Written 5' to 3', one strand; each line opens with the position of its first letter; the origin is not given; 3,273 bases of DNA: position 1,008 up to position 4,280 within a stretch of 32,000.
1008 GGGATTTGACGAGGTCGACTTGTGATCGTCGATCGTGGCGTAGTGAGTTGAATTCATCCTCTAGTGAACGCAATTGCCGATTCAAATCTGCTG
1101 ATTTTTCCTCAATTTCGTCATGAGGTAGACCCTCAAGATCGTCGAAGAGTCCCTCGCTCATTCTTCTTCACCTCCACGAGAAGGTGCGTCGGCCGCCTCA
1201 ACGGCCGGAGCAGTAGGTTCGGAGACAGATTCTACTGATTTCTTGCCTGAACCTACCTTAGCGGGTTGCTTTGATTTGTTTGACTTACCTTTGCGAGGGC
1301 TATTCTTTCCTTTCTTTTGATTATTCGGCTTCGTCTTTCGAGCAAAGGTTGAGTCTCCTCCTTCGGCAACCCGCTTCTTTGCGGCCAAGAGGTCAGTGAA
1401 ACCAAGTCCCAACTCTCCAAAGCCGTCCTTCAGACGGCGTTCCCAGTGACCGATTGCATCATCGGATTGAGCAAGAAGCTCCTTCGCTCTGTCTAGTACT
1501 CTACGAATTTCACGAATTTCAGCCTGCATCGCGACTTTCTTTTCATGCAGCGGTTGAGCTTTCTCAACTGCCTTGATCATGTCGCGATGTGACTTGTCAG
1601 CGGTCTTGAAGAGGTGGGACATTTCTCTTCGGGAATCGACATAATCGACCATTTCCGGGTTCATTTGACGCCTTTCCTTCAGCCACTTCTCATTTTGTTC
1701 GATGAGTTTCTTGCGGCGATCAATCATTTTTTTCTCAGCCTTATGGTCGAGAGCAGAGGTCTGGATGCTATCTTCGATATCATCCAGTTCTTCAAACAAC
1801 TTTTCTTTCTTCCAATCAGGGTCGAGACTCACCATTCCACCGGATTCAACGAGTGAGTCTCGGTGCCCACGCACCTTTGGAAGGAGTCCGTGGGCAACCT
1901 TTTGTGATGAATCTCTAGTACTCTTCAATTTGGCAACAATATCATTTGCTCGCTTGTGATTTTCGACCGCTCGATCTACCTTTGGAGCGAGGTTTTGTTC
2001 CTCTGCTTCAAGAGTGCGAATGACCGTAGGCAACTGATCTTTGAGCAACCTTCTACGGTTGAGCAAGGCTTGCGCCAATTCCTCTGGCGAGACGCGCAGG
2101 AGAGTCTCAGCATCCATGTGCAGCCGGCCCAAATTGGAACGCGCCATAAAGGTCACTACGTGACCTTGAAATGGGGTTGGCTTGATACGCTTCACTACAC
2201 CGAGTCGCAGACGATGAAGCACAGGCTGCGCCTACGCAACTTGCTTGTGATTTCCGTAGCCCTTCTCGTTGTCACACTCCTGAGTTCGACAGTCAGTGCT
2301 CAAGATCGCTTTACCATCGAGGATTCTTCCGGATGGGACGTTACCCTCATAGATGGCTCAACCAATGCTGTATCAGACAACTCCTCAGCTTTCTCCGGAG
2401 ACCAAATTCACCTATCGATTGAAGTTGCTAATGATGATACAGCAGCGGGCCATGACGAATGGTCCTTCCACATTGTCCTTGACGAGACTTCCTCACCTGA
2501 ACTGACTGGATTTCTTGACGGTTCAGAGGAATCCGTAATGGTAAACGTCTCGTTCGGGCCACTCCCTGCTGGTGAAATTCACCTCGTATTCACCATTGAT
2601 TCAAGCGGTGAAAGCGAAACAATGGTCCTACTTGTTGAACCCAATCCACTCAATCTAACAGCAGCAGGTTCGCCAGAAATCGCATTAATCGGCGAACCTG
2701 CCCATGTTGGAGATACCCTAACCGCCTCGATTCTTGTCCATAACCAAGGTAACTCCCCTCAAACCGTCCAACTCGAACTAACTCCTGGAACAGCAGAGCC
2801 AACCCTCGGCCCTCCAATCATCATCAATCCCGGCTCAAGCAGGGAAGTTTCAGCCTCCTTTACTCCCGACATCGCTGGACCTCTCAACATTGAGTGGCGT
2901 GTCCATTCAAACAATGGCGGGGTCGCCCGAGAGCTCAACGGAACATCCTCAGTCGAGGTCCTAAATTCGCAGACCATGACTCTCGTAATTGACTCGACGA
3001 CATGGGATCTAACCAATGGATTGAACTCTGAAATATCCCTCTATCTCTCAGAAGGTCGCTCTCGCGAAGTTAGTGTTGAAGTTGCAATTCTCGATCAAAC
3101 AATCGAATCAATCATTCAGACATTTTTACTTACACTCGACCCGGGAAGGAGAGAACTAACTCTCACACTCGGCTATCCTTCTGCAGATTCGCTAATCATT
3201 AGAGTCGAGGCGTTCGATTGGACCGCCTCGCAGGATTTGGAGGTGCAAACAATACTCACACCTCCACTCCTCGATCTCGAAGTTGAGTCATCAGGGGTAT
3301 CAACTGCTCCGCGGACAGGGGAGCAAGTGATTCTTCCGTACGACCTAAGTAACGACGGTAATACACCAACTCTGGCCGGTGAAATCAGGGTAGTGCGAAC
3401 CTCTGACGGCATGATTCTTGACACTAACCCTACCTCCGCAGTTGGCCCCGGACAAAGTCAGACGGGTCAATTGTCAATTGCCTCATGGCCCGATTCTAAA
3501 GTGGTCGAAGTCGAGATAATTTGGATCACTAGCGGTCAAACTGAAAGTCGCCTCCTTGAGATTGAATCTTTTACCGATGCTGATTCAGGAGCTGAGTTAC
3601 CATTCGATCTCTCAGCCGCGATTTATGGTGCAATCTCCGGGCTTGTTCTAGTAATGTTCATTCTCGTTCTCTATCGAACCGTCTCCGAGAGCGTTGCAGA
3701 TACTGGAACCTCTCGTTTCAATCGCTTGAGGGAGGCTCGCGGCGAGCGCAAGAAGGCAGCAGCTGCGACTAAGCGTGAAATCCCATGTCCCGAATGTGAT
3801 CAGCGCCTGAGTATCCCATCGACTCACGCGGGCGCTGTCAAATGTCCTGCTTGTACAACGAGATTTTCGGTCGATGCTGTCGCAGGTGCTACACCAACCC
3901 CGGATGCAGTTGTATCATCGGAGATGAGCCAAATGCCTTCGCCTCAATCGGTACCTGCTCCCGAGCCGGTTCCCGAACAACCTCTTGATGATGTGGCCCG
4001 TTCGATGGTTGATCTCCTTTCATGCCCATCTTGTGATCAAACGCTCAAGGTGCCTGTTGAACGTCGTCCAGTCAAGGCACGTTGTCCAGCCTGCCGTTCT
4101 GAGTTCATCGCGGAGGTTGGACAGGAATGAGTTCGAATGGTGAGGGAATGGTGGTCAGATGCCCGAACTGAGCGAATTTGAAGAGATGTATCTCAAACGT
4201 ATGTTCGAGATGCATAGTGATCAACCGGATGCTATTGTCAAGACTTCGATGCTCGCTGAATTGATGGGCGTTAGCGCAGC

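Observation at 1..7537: Three to four paralogous coiled-coil (COG1340-like) genes bracket a surface/membrane module: a candidate uncharacterised envelope-scaffold system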

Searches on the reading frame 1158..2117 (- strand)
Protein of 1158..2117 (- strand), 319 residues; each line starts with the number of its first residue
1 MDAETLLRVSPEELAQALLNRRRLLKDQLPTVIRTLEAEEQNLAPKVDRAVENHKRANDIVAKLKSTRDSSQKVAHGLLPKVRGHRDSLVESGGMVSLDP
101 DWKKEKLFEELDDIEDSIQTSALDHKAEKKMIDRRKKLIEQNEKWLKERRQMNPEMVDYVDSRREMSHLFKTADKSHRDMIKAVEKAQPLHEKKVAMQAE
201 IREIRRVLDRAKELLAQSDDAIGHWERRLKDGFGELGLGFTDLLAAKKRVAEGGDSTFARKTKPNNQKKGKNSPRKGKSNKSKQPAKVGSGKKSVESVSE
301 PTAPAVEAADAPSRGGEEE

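Call 3: search_protein_families(library=pfam, proteins=[window:1158-2117:-], max_evalue=0.1)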
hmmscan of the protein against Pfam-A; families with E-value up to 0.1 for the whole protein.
window:1158-2117:- (319 aa): 0 families

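Call 4: search_protein_families(library=ncbifam, proteins=[window:1158-2117:-], max_evalue=0.1)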
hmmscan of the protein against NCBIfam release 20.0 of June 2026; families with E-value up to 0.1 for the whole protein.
window:1158-2117:- (319 aa): 1 family
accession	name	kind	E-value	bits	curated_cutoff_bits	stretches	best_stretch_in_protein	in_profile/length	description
TIGR02168.1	SMC_prok_B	equivalog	0.019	12.7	567.35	1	28-228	683-883/1181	chromosome segregation protein SMC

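Call 12: find_homologous_proteins(query=window:1158-2117:-)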
Query window:1158-2117:- (319 aa): 516 proteins with E <= 0.001 among 4260 candidates; the best 120 are listed.
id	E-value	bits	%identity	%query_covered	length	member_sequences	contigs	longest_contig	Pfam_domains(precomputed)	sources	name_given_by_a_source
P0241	9.9e-198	674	100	100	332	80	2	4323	PF23435.3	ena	-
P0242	2.4e-179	614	92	100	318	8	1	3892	PF23435.3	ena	-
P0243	5.1e-178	609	92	100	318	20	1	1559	PF23435.3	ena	-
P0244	1.7e-177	607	91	100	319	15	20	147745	PF23435.3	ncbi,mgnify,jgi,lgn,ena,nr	ncbi:TPA: hypothetical protein HA325_02390 [Candidatus Thalassarchaeaceae archaeon]|mgnify:FL=1|jgi:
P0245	7.1e-177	605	90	100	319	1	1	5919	PF23435.3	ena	-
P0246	3.7e-176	603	90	100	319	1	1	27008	PF23435.3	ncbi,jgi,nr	ncbi:MAG: hypothetical protein P8Q45_02490 [Candidatus Thalassarchaeaceae archaeon]|nr:hypothetical 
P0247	4.2e-176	603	90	100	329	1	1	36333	PF23435.3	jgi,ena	-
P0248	4.4e-176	603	90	100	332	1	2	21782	PF23435.3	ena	-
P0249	4.4e-176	603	90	100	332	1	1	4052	PF23435.3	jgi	-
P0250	5.0e-176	603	90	100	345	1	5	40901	PF23435.3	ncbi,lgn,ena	-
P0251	5.5e-176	603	90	100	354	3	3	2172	PF23435.3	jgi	jgi:uncharacterized coiled-coil DUF342 family protein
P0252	1.7e-175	601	90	100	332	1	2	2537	PF23435.3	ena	-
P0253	1.8e-175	601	90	100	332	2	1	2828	PF23435.3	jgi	jgi:uncharacterized coiled-coil DUF342 family protein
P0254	1.9e-175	601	90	100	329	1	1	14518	PF23435.3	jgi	-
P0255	1.9e-175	601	90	100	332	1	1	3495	PF23435.3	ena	-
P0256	1.9e-175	601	90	100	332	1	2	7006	PF23435.3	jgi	-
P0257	2.1e-175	601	90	100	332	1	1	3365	PF23435.3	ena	-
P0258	2.3e-175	600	90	100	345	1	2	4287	PF23435.3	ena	-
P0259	2.5e-175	600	90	100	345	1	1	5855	PF23435.3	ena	-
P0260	3.9e-175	600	90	100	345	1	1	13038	PF23435.3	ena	-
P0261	5.0e-175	599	90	100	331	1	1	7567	PF23435.3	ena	-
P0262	5.4e-175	599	89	100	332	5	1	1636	PF23435.3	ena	-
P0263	6.1e-175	599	89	100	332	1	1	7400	PF23435.3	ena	-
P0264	7.2e-175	599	89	100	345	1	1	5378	PF23435.3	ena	-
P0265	8.0e-175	599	89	100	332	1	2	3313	PF23435.3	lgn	-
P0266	9.8e-175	598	89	100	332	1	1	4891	PF23435.3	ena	-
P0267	1.0e-174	598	89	100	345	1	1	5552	PF23435.3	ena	-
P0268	1.1e-174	598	89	100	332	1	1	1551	PF23435.3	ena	-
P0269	1.1e-174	598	89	100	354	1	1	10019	PF23435.3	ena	-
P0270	1.3e-174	598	89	100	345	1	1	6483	PF23435.3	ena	-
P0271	1.5e-174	598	89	100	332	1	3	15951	PF23435.3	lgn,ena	-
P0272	1.8e-174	598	89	100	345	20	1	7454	PF23435.3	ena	-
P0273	3.3e-174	597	89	100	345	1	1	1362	PF23435.3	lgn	-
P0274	3.3e-174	597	89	100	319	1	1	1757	PF23435.3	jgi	jgi:uncharacterized coiled-coil DUF342 family protein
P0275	3.7e-174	596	89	100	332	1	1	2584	PF23435.3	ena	-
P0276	3.8e-174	596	89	100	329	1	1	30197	PF23435.3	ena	-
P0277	3.9e-174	596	89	100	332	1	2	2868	PF23435.3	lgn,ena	-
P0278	4.5e-174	596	89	100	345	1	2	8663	PF23435.3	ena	-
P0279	4.5e-174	596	89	100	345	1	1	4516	PF23435.3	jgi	-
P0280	4.7e-174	596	89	100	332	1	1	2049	PF23435.3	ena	-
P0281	4.7e-174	596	89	100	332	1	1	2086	PF23435.3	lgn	-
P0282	5.5e-174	596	89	100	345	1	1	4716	PF23435.3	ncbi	-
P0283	7.4e-174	596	89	100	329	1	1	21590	PF23435.3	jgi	-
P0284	7.7e-174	595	89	100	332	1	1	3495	PF23435.3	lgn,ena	-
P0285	8.5e-174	595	89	100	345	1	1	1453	PF23435.3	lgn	-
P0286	8.7e-174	595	89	100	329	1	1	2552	PF23435.3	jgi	-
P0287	9.0e-174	595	89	100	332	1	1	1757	PF23435.3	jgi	-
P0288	1.2e-173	595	89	100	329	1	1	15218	PF23435.3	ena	-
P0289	1.2e-173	595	89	100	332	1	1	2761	PF23435.3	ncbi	-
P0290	1.3e-173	595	89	100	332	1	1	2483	PF23435.3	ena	-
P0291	1.9e-173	594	89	100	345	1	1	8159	PF23435.3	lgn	-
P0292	9.9e-172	589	89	100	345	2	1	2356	PF23435.3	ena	-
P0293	1.0e-164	566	91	93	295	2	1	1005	PF23435.3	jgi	jgi:hypothetical protein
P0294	2.8e-137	475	78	91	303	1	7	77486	PF23435.3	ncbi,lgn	-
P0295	1.5e-135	470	83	82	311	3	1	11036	PF23435.3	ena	-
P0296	9.4e-135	467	77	91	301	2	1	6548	PF23435.3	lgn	-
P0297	1.8e-134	466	82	82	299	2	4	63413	PF23435.3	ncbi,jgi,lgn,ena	-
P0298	9.5e-134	464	70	100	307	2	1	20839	PF23435.3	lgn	-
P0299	3.1e-133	462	74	91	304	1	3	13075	PF23435.3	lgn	-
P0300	3.4e-130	452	80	83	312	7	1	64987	PF23435.3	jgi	-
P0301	2.2e-129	450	90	75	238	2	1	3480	PF23435.3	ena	-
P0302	3.1e-121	423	75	84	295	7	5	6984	PF23435.3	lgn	-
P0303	5.1e-121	422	72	89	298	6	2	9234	PF23435.3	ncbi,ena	-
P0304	5.2e-121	422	73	86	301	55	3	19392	PF23435.3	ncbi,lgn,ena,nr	ncbi:MAG: hypothetical protein VYE70_00375 [Candidatus Thermoplasmatota archaeon]|nr:hypothetical pr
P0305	7.5e-121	422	71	91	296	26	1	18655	PF23435.3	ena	-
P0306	1.3e-120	421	75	82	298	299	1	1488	PF23435.3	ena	-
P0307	2.8e-120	420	70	88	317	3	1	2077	PF23435.3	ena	-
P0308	1.8e-119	417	72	85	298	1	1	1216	PF23435.3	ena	-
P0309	2.2e-119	417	70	88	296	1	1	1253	PF23435.3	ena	-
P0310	2.9e-119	416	71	87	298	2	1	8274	PF23435.3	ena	-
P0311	3.1e-119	416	72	83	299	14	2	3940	PF23435.3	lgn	-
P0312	4.1e-119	416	70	89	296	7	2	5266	PF23435.3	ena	-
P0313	5.9e-119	415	71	87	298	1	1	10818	PF23435.3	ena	-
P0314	9.2e-119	415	73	83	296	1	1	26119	PF23435.3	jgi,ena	-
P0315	1.2e-118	414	72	83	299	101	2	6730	PF23435.3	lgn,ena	-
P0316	7.5e-118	412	72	84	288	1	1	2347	PF23435.3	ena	-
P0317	1.1e-117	411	72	82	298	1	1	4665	PF23435.3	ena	-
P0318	1.8e-117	410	69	89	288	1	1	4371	PF23435.3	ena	-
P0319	1.4e-116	408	72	82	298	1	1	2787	PF23435.3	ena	-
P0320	2.7e-116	407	69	88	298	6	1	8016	PF23435.3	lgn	-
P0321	3.0e-116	406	68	88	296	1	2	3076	PF23435.3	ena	-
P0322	4.4e-116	406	68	89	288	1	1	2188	PF23435.3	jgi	-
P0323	6.2e-116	405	69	88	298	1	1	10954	PF23435.3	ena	-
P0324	6.9e-116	405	70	85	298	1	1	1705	PF23435.3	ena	-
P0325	7.2e-116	405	68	89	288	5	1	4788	PF23435.3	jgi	-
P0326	7.6e-116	405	72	82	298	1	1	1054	PF23435.3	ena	-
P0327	8.1e-116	405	70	85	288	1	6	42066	PF23435.3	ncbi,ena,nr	ncbi:MAG: hypothetical protein ACJZ4M_06720 [Candidatus Thalassarchaeaceae archaeon]|nr:MAG: hypothe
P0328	8.3e-116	405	70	86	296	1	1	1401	PF23435.3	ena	-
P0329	9.2e-116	405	70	85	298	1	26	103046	PF23435.3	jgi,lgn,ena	-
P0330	1.0e-115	405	68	89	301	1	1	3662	PF23435.3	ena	-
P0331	1.1e-115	405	68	88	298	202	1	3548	PF23435.3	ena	-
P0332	1.8e-115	404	70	85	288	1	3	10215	PF23435.3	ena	-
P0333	3.0e-115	403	70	85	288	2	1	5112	PF23435.3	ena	-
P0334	3.6e-115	403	70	85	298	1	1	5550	PF23435.3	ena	-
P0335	4.6e-115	403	67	91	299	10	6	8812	PF23435.3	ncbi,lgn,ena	-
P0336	1.3e-114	401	70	85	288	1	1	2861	PF23435.3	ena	-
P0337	2.7e-114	400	68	87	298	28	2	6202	PF23435.3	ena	-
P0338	4.6e-114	399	90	67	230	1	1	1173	PF23435.3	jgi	-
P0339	4.6e-114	399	72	84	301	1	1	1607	PF23435.3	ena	-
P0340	7.3e-114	399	68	85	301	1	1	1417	PF23435.3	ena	-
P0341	3.1e-113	397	71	84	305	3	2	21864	PF23435.3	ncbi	-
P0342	6.3e-112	392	73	81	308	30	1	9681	PF23435.3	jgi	-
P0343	5.1e-111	389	69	82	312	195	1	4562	PF23435.3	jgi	-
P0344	2.5e-104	367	65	84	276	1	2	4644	PF23435.3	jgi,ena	-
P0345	2.5e-104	367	65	86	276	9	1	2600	PF23435.3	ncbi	-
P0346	3.6e-104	367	67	80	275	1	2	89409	PF23435.3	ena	-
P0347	4.2e-104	367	65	87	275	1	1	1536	PF23435.3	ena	-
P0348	4.3e-104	367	65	86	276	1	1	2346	PF23435.3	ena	-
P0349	4.7e-104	366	67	80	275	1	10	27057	PF23435.3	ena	-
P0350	4.8e-104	366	66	83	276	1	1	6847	PF23435.3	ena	-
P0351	4.8e-104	366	67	80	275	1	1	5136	PF23435.3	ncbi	-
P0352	4.9e-104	366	65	86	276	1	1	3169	PF23435.3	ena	-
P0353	5.1e-104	366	65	84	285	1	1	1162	PF23435.3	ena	-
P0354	5.1e-104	366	65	86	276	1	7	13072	PF23435.3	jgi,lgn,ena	-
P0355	6.0e-104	366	66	83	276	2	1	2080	PF23435.3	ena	-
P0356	6.1e-104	366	65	82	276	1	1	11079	PF23435.3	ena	-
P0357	6.4e-104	366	67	80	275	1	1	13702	PF23435.3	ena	-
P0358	6.8e-104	366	67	80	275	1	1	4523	PF23435.3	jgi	-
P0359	7.3e-104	366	64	85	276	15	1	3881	PF23435.3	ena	-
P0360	7.3e-104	366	67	80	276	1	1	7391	PF23435.3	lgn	-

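Call 87: search_protein_families(library=padloc, proteins=[window:1158-2117:-], max_evalue=0.001)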
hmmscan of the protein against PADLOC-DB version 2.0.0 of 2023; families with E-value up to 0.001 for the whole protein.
window:1158-2117:- (319 aa): 0 families

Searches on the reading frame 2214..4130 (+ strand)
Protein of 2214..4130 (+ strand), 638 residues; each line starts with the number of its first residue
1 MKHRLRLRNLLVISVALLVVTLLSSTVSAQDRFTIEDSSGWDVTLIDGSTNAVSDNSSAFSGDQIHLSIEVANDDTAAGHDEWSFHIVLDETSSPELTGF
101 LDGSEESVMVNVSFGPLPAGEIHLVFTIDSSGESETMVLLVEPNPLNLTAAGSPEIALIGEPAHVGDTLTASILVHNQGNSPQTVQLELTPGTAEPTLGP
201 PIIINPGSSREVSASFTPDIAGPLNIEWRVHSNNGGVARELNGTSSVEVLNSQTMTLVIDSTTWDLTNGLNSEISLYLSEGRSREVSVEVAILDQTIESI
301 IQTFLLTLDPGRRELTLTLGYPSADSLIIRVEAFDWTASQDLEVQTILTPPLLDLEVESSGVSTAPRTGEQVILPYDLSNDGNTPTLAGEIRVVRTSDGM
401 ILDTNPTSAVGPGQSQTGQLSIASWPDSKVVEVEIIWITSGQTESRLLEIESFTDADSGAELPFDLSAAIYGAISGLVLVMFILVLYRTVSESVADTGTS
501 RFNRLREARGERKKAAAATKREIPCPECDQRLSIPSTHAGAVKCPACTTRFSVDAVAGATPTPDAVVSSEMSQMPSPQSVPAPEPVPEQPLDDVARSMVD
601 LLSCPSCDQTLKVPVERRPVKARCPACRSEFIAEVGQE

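Call 3: search_protein_families(library=pfam, proteins=[window:2217-4130:+], max_evalue=0.1)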
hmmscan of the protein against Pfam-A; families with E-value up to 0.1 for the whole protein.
window:2217-4130:+ (637 aa): 17 families
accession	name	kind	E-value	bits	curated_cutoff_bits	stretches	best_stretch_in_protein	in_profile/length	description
PF07705.17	CARDB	-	2.2e-06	28.3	22.7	0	353-422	3-70/101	CARDB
PF13717.11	Zn_ribbon_4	-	9.7e-05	22.7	30.3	1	602-630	4-35/36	zinc-ribbon domain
PF22544.2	HYDIN_VesB_CFA65-like_Ig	-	0.0007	20.2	25.5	1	164-234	17-89/100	HYDIN/CFA65/VesB-like, Ig-like domain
PF15777.11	Anti-TRAP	-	0.00075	19.9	32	1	521-548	10-38/59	Tryptophan RNA-binding attenuator protein inhibitory protein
PF23548.1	Zn_ribbon_FGT1_2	-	0.00076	19.4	27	0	521-554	2-34/35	FORGETTER1 second zinc ribbon domain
PF12773.13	DZR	-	0.0022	18.6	27.3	0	519-553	10-37/45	Double zinc ribbon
PF07191.17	Zn_ribbon_6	-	0.0027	18.1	25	0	523-554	2-30/67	Double zinc ribbon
PF22191.2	IBR_1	-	0.0035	17.6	27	0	601-630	4-31/47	IBR domain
PF24042.1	DUF7351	-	0.0044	17.2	31.2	0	602-630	3-31/177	Domain of unknown function (DUF7351)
PF01485.27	IBR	-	0.0067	16.9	24.3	0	597-630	15-51/65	IBR domain, a half RING-finger domain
PF24455.1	DUF7571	-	0.0076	17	27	1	601-636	43-78/89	Family of unknown function (DUF7571)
PF14369.11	Zn_ribbon_19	-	0.01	16.4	30.8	0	605-633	7-34/35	zinc-ribbon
PF01155.25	HypA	-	0.015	15.7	28.9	0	518-556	67-101/112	Hydrogenase/urease nickel incorporation, metallochaperone, hypA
PF15780.11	ASH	-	0.03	14.9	27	0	156-224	13-83/98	Abnormal spindle-like microcephaly-assoc'd, ASPM-SPD-2-Hydin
PF22067.2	Cep192_D3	-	0.031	14.8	27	0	162-218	13-70/99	Cep192 domain 3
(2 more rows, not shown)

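Call 4: search_protein_families(library=ncbifam, proteins=[window:2217-4130:+], max_evalue=0.1)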
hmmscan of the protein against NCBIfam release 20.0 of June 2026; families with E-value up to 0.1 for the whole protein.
window:2217-4130:+ (637 aa): 9 families
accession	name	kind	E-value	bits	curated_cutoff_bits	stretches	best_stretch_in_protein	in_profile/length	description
TIGR00155.1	pqiA_fam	subfamily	0.0051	15.9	260.35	0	598-629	11-42/403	PqiA/YebS family transporter subunit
NF041197.2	CxxC_Se_CxxC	equivalog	0.006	16.7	40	0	603-630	1-28/53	dual CXXC motif small (seleno)protein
NF012200.0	choice_anch_D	domain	0.007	16.9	45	1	163-231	30-103/108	choice-of-anchor D domain-containing protein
NF041070.1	carrier_LysW_Arch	domain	0.0096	15.9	75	0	523-554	4-37/57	alpha-aminoadipate/glutamate carrier protein LysW/ArgW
NF011683.0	PRK15103.1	equivalog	0.012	14.7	562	0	599-631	9-41/421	membrane integrity-associated transporter subunit PqiA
NF003058.0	PRK03976.1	equivalog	0.018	15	87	0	508-565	23-79/91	50S ribosomal protein L37ae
NF041259.1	mono_DmmA_fam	domain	0.022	15.1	60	0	514-552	44-82/101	dimethylamine monooxygenase subunit DmmA family protein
NF046073.1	UpsA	equivalog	0.027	14.6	130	0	365-423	51-106/136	pilin subunit UpsA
TIGR02098.1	MJ0042_CXXC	domain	0.058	13.1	20.9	0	541-553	3-15/38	MJ0042-type zinc finger domain-containing protein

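Call 87: search_protein_families(library=padloc, proteins=[window:2214-4130:+], max_evalue=0.001)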
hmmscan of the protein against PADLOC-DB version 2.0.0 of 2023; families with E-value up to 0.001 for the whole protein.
window:2214-4130:+ (638 aa): 0 families

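Call 93: list_cluster_members(proteins=[L103:2235-4301:-, L164:2064-4241:-, L093:1852-3849:-, window:2214-4127:+, L005:4739-6349:-])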
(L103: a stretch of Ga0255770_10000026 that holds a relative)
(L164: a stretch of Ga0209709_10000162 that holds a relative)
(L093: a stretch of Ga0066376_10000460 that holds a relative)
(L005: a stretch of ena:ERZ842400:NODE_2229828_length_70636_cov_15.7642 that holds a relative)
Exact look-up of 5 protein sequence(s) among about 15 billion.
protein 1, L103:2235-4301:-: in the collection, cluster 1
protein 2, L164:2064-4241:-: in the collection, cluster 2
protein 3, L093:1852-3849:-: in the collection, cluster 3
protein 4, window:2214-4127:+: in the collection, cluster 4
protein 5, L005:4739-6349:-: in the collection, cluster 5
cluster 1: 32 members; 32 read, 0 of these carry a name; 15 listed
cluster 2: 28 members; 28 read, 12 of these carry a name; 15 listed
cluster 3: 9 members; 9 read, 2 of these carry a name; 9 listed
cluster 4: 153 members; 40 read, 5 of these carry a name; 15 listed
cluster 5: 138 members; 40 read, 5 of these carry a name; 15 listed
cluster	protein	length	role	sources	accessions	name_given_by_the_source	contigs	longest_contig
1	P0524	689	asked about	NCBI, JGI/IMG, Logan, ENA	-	-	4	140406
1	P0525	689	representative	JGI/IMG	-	-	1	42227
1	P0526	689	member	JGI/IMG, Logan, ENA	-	-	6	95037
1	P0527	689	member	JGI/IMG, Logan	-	-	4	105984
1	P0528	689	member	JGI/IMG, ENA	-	-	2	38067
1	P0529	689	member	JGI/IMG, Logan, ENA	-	-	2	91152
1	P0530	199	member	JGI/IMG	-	-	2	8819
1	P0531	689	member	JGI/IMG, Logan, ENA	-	-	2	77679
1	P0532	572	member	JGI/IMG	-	-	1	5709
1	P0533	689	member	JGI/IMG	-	-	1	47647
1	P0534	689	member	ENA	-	-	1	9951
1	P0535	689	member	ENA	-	-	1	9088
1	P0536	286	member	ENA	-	-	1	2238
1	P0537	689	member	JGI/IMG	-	-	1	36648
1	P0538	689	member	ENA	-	-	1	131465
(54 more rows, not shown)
